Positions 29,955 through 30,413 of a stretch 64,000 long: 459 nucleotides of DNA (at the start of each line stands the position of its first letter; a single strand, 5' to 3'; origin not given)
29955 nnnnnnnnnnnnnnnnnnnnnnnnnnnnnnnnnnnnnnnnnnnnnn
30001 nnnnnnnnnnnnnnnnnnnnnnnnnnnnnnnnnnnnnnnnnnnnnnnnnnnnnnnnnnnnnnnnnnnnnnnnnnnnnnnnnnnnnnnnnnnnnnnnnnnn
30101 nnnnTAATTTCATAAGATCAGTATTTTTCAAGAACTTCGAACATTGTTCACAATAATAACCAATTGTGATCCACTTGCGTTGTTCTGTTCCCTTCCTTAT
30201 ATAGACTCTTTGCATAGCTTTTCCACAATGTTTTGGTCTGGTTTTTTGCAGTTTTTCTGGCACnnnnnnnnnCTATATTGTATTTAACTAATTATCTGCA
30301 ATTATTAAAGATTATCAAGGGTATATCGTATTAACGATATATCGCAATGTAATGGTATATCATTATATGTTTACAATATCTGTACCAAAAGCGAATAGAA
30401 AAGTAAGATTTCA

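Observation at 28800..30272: Actin-family protein that closely matches eukaryotic actin but has an N-terminal Cys/His extension, a large insertion and substituted catalytic Asp residues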

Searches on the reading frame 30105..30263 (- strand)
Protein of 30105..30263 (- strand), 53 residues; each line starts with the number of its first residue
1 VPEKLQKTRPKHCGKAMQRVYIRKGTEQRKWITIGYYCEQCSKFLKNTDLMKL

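Call 41: predict_structure(alignment_id=A2)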
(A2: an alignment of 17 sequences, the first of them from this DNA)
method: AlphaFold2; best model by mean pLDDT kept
length: 53 residues; sequences in the alignment: 17
mean_pLDDT: 78.3   pTM: 0.53
mean pLDDT of the five models: 78.3, 77.3, 75.3, 74.4, 73.8
residues with pLDDT >= 90: 7; 70-90: 33; 50-70: 7; < 50: 6
segments of 3 or more residues with pLDDT < 50: 1-5
pLDDT, mean of each block of 10 residues (from residue 1): 54 87 84 89 84 60
secondary structure, 60 per line:
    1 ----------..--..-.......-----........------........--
elements in order: E18-24 E30-37 E44-46 H47-51

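Call 50: search_protein_representatives(alignment_id=A2)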
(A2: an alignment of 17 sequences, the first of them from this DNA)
Query: 17 sequences, 53 profile positions. Proteins with E-value up to 0.001 (for the whole library): 33; up to 1e-10: 7; up to 1e-30: 0. The best 33 are listed.
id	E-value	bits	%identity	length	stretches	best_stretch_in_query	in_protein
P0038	7.5e-25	102.4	-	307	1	1-52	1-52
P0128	2.7e-23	97.4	-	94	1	5-53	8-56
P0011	3.9e-23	96.8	-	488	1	1-52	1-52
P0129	1.6e-19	85.3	-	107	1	7-52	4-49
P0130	1.3e-18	82.4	-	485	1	5-52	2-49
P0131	2.9e-11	58.8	-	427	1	17-50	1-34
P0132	9.6e-11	57.2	-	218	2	16-48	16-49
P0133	4.0e-09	52.0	-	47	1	10-45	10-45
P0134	3.5e-07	45.8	-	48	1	5-44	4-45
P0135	1.6e-06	43.6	-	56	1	16-44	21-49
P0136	5.6e-06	41.9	-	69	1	1-44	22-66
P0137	7.6e-06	41.5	-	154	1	5-45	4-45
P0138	1.6e-05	40.4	-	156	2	3-49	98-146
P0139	3.2e-05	39.5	-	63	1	17-46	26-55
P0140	3.7e-05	39.3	-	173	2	3-48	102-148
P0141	8.2e-05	38.2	-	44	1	11-45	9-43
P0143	1.1e-04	37.8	-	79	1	11-45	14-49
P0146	1.7e-04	37.1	-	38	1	8-44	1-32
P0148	2.0e-04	37.0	-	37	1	8-46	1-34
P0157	8.7e-04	34.9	-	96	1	17-52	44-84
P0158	9.2e-04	34.8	-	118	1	16-43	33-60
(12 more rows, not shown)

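Call 52: search_protein_families(library=pfam, proteins=[P0131, P0132, P0137, P0138, P0140, P0143, P0157, P0158, P0134, P0136], max_evalue=0.1)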
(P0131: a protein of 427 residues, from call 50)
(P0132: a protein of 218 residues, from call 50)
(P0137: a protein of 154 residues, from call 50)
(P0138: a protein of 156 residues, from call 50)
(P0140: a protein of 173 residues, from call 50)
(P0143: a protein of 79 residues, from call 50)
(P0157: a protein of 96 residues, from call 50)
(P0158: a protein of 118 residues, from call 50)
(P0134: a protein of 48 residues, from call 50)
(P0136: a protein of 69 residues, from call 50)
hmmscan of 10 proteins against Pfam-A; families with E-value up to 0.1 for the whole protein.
P0131 (427 aa): 0 families

P0132 (218 aa): 3 families
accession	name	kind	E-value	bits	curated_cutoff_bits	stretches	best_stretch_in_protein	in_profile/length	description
PF20097.4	DUF6487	-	0.0036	18.1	24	1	35-49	51-65/67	Domain of unknown function (DUF6487)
PF24485.1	zf-C2H2_DHX34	-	0.016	15.7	27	0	134-142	1-9/25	DHX34-like, C2H2-type zinc finger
PF07191.17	Zn_ribbon_6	-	0.058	13.8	25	0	131-145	46-60/67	Double zinc ribbon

P0137 (154 aa): 5 families
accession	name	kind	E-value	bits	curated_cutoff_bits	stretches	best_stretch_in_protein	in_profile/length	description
PF10083.14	DUF2321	-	0.0063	16.6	24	1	7-83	38-113/157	Uncharacterized protein conserved in bacteria (DUF2321)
PF24042.1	DUF7351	-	0.046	13.9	31.2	1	6-56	66-115/177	Domain of unknown function (DUF7351)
PF23783.1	Zn_ribbon_TiaS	-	0.061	13.5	27.3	0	35-51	19-35/41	TiaS C-terminal zinc ribbon domain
PF10666.15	Phage_TAC_8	-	0.072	13.7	33.7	1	110-148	38-78/140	Phage tail assembly chaperone protein Gp14 ()A118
PF09723.15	Zn_ribbon_8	-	0.093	13.2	34.4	0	36-52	6-21/41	Zinc ribbon domain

P0138 (156 aa): 1 family
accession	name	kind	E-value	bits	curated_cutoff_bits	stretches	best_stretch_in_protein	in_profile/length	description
PF01921.24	tRNA-synt_1f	-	0.017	14.5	27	0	112-143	154-186/360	tRNA synthetases class I (K)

P0140 (173 aa): 3 families
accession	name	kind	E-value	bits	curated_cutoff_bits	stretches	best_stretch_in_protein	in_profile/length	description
PF21202.3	SLX1_C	-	0.0085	16.8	27.2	0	122-145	36-59/65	Structure-specific endonuclease subunit SLX1, C-terminal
PF01921.24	tRNA-synt_1f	-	0.028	13.8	27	0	121-152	160-192/360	tRNA synthetases class I (K)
PF10083.14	DUF2321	-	0.088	12.9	24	1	1-42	37-79/157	Uncharacterized protein conserved in bacteria (DUF2321)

P0143 (79 aa): 2 families
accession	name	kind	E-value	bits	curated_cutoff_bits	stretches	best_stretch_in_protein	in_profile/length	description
PF07973.19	tRNA_SAD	-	0.0057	17.1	24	1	55-72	27-44/44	Threonyl and Alanyl tRNA synthetase second additional domain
PF24458.1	DUF7573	-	0.078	13.4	30.2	0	34-48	6-20/39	Domain of unknown function (DUF7573)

P0157 (96 aa): 5 families
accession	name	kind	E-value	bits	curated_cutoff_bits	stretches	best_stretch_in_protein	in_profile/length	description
PF19133.5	DUF5816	-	0.0033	18.1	26.9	0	58-78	28-45/72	Family of unknown function (DUF5816)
PF17026.10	zf-RRPl_C4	-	0.0057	17.3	28.9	0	65-82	16-33/108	Putative ribonucleoprotein zinc-finger pf C4 type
PF07191.17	Zn_ribbon_6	-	0.026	15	25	0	65-81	47-63/67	Double zinc ribbon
PF24734.1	DUF7685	-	0.059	13.7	27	0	12-24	26-38/43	Domain of unknown function (DUF7685)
PF14522.11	Cytochrome_C7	-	0.065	13.5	24.8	0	9-22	11-24/67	Cytochrome c7 and related cytochrome c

P0158 (118 aa): 2 families
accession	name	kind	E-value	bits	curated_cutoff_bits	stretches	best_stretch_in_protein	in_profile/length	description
PF10960.13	Holin_BhlA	-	0.00012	22.4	22.6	1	77-117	23-63/70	BhlA holin family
PF20993.2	CENPH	-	0.087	13.4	27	0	62-114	85-137/175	CENPH protein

P0134 (48 aa): 2 families
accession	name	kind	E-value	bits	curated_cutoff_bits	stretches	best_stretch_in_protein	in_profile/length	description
PF20133.4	HHL1-like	-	0.025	15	23.7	1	5-40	31-65/146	Protein HHL1-like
PF23549.1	Zn_ribbon_GRF_2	-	0.034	14.4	27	1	9-28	2-21/45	GRF-like zinc ribbon domain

P0136 (69 aa): 0 families

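Call 53: list_cluster_members(proteins=[P0131, P0132, P0133, P0134, P0135, P0137, P0138, P0141, P0146, P0148])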
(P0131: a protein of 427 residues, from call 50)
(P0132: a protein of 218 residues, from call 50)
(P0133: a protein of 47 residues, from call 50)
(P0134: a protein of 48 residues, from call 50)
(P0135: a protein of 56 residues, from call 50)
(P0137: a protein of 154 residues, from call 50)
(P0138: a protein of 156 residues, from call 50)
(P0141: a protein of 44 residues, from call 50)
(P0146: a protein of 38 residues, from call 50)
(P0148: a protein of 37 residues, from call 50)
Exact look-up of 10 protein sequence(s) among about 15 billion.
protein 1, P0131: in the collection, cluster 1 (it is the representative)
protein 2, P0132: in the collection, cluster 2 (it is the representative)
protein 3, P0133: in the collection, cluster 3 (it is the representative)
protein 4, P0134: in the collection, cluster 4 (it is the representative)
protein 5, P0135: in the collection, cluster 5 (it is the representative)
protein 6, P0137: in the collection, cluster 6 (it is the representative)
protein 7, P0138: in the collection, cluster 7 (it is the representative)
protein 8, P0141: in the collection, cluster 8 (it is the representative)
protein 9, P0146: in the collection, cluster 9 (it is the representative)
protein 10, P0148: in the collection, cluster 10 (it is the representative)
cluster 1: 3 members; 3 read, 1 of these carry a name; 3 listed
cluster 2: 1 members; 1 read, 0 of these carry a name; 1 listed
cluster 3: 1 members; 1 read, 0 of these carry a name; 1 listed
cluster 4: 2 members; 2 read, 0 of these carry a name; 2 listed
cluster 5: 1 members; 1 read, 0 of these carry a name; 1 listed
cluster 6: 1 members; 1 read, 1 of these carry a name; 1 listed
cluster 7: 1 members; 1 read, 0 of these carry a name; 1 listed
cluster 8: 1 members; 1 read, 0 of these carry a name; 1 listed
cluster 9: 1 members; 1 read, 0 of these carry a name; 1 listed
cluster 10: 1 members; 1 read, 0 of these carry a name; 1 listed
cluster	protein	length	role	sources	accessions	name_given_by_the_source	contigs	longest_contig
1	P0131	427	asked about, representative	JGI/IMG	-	hypothetical protein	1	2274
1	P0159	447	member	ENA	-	-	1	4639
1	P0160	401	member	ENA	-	-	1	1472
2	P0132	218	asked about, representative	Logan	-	-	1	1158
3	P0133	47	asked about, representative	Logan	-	-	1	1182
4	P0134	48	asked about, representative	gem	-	-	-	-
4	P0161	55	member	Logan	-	-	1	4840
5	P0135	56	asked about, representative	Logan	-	-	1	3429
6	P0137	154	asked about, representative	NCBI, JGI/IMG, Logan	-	hypothetical protein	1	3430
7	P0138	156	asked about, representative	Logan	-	-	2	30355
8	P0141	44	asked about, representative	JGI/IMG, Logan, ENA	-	-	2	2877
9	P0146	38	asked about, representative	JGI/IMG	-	-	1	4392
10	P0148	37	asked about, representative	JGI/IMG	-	-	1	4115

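Call 54: find_encoding_contigs(protein=P0138, flank=6000, max_places=2)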
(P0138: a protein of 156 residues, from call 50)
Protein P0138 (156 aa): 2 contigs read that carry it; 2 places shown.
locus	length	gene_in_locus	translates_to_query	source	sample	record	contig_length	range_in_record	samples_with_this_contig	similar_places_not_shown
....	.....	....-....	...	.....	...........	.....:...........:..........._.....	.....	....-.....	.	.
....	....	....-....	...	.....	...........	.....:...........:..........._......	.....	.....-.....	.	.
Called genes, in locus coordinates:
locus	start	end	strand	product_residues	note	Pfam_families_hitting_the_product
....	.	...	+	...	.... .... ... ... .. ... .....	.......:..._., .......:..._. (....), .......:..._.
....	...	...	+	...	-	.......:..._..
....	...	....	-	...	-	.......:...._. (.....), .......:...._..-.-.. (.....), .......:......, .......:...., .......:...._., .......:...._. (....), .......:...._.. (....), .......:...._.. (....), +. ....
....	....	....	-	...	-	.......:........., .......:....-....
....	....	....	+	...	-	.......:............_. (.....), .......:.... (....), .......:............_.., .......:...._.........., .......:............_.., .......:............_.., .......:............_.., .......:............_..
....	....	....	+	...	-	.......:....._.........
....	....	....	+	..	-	-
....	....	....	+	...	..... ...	-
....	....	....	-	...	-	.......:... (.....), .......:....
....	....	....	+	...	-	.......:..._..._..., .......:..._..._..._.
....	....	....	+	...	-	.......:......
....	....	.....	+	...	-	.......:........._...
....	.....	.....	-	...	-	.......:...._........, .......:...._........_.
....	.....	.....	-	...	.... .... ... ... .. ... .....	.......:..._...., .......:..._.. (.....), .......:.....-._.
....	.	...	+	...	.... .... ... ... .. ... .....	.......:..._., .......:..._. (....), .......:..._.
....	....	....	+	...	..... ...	-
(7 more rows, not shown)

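Call 57: find_encoding_contigs(protein=P0159, flank=5000, max_places=3)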
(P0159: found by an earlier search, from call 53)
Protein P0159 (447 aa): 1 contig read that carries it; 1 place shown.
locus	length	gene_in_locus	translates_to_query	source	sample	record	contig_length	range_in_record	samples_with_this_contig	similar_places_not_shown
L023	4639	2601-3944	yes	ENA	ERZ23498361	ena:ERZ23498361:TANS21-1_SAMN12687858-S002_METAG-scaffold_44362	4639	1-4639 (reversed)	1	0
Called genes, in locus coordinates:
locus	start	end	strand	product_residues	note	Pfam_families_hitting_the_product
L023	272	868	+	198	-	-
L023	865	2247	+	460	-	-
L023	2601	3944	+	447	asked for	-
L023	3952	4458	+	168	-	PF06445:GyrI-like, PF14526:Cass2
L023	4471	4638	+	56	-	?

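Call 68: search_protein_families(library=ncbifam, proteins=[P0159, P0137, P0132], max_evalue=1)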
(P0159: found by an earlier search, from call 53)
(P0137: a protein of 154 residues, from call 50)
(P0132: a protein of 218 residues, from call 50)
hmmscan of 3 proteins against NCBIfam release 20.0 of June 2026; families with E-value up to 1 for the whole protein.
P0159 (447 aa): 0 families

P0137 (154 aa): 1 family
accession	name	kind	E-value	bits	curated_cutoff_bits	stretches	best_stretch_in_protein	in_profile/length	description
NF007639.2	PRK10306.1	equivalog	0.11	11.9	300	1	111-147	80-115/214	metal-binding protein ZinT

P0132 (218 aa): 3 families
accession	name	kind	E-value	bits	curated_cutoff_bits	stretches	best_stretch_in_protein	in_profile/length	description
NF007803.0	PRK10509.1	equivalog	0.0068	16.6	75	1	19-50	19-50/64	bacterioferritin-associated ferredoxin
TIGR02605.1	CxxC_CxxC_SSSS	subfamily_domain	0.028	14.5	31.3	1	37-54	6-23/52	FmdB family zinc ribbon protein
TIGR02419.1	C4_traR_proteo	subfamily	0.15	12.6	59.7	0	122-142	19-40/64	phage/conjugal plasmid C-4 type zinc finger protein, TraR family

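Call 69: find_homologous_proteins(query=A2, max_evalue=0.01)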
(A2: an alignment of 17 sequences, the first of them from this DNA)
Query A2 (17 sequences) (53 aa, profile of the alignment): 1 proteins with E <= 0.01 among 42 candidates.
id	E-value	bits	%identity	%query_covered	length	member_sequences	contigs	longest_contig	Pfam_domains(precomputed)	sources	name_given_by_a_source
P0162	5.4e-19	85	64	74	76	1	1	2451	-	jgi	jgi:hypothetical protein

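Call 71: find_encoding_contigs(protein=P0146, flank=4000, max_places=2)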
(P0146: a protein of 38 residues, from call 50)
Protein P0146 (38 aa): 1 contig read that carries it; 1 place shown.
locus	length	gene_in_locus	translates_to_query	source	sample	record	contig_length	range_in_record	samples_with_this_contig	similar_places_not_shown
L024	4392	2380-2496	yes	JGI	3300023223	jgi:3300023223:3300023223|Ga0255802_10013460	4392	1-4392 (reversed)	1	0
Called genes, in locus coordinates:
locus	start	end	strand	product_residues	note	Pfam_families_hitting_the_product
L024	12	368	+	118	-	-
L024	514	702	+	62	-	-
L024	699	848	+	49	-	-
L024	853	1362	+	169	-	-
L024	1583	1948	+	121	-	-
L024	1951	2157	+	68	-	-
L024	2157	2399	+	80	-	-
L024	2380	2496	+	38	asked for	-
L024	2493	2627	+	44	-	-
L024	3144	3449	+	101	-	-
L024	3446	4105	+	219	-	-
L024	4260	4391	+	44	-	?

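Call 72: find_related_loci(query=A2, collection=viral_contigs, flank=4000)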
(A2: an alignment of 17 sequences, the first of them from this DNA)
Query A2 (53 aa) in viral_contigs; peptide patterns used: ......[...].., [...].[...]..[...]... (x = any residue, [..] = any of these).
8 stretches matched a pattern, but none encodes a relative of the query by tblastn (E <= 1e-3).

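Call 79: fold_search(model_id=the predicted structure, library=viral)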
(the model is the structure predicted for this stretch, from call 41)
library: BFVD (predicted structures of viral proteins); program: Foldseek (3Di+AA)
matches with E <= 10: 118; with E <= 0.001: 0
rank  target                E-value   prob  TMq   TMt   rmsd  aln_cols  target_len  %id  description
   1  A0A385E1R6            3.7e-01  0.91  0.51  0.27   3.9        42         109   21  (no name in the UniProt tables at hand)
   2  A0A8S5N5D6            5.8e-01  0.35  0.37  0.21   3.1        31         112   13  Uncharacterized protein [Siphoviridae sp. ctnFo11]
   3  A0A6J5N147            8.1e-01  0.12  0.26  0.24   8.9        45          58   18  Uncharacterized protein [uncultured Caudovirales phage]
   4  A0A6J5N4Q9            8.7e-01  0.69  0.44  0.14   2.8        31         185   29  Uncharacterized protein [uncultured Caudovirales phage]
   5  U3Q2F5                9.9e-01  0.57  0.42  0.16   1.8        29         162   24  (no name in the UniProt tables at hand)
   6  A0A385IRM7            1.1e+00  0.23  0.40  0.35   4.1        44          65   25  Uncharacterized protein [Clostridium phage susfortuna]
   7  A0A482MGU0            1.4e+00  0.28  0.37  0.22   3.5        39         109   28  (no name in the UniProt tables at hand)
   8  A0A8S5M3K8            1.5e+00  0.20  0.36  0.23   2.9        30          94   17  DNA-directed RNA polymerase subunit [Myoviridae sp. ctdxI18]
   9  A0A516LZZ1            1.5e+00  0.14  0.26  0.11   4.6        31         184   22  (no name in the UniProt tables at hand)
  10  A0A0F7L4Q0            1.7e+00  0.60  0.46  0.29   1.7        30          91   23  Uncharacterized protein [uncultured marine virus]
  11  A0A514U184            1.7e+00  0.23  0.41  0.32   4.1        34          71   12  Uncharacterized protein [Gordonia phage Phendrix]
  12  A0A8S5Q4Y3            1.7e+00  0.11  0.28  0.12   4.2        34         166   20  PROTEIN/RNA Complex, archaeal, ribosomal, 50S, protein.0A [Siphoviridae sp. ctVif31]
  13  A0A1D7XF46            1.8e+00  0.33  0.39  0.32   4.0        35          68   17  Uncharacterized protein [Escherichia phage ESCO13]
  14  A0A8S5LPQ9            2.2e+00  0.20  0.38  0.35   3.0        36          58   22  Uncharacterized protein [Siphoviridae sp. ctoiW10]
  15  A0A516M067            2.5e+00  0.25  0.44  0.47   3.3        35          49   28  (no name in the UniProt tables at hand)
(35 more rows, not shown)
